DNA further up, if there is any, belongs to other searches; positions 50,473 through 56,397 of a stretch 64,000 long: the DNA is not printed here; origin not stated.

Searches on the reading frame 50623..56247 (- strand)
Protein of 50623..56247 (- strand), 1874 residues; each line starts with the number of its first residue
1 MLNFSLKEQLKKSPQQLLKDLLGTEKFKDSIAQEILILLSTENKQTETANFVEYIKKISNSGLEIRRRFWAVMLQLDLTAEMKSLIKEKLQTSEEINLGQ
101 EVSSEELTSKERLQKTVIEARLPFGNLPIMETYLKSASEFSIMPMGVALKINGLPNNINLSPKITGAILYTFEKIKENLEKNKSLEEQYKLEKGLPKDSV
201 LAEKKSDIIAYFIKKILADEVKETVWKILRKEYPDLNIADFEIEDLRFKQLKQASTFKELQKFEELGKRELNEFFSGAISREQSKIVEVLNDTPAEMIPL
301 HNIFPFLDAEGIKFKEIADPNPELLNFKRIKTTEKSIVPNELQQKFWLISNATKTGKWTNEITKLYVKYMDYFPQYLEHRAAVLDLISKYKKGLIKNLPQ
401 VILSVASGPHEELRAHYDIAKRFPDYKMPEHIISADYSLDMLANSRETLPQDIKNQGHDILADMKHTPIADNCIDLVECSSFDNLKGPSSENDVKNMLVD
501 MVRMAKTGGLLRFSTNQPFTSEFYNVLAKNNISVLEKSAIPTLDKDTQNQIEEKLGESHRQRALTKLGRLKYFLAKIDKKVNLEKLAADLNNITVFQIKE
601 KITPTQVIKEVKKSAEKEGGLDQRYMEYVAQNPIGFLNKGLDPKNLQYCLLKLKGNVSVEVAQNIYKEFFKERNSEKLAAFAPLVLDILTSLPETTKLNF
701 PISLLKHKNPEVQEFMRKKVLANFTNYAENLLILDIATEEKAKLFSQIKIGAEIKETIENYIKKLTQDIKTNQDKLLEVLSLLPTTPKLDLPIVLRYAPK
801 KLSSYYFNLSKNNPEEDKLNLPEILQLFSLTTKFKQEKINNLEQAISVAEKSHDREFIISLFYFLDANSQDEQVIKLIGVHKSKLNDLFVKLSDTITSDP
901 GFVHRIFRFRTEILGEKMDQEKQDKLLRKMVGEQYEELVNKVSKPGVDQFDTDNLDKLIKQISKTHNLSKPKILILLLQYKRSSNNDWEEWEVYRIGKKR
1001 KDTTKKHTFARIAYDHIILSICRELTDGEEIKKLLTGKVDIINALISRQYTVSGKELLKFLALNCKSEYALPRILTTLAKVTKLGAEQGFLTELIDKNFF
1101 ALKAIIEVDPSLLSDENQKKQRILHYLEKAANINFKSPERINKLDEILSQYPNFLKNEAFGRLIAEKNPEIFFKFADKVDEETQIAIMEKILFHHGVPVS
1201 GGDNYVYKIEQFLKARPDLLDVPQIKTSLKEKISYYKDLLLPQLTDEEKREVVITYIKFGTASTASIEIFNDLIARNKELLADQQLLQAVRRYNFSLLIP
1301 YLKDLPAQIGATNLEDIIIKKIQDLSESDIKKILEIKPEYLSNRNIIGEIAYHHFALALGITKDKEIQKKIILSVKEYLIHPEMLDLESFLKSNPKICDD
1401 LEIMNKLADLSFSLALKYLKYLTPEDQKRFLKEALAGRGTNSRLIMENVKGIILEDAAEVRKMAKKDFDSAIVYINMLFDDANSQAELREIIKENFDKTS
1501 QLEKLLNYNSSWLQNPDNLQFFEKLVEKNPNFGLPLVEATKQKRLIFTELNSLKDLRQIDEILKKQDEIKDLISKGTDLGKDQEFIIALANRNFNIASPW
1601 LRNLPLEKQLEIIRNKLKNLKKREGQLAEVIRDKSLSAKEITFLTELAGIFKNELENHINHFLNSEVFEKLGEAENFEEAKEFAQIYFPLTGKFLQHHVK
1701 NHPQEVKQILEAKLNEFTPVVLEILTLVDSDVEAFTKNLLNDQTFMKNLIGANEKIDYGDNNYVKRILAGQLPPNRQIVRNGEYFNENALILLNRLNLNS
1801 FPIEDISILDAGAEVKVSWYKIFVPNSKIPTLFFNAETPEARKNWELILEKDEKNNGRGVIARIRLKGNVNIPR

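Call 90: search_protein_families(library=pfam, proteins=[window:50623-56247:-], max_evalue=0.01)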
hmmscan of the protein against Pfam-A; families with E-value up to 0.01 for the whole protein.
window:50623-56247:- (1874 aa): 1 family
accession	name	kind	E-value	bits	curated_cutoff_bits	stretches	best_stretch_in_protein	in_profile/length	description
PF08241.18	Methyltransf_11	-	6.8e-05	23.9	21.2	1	430-512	19-94/95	Methyltransferase domain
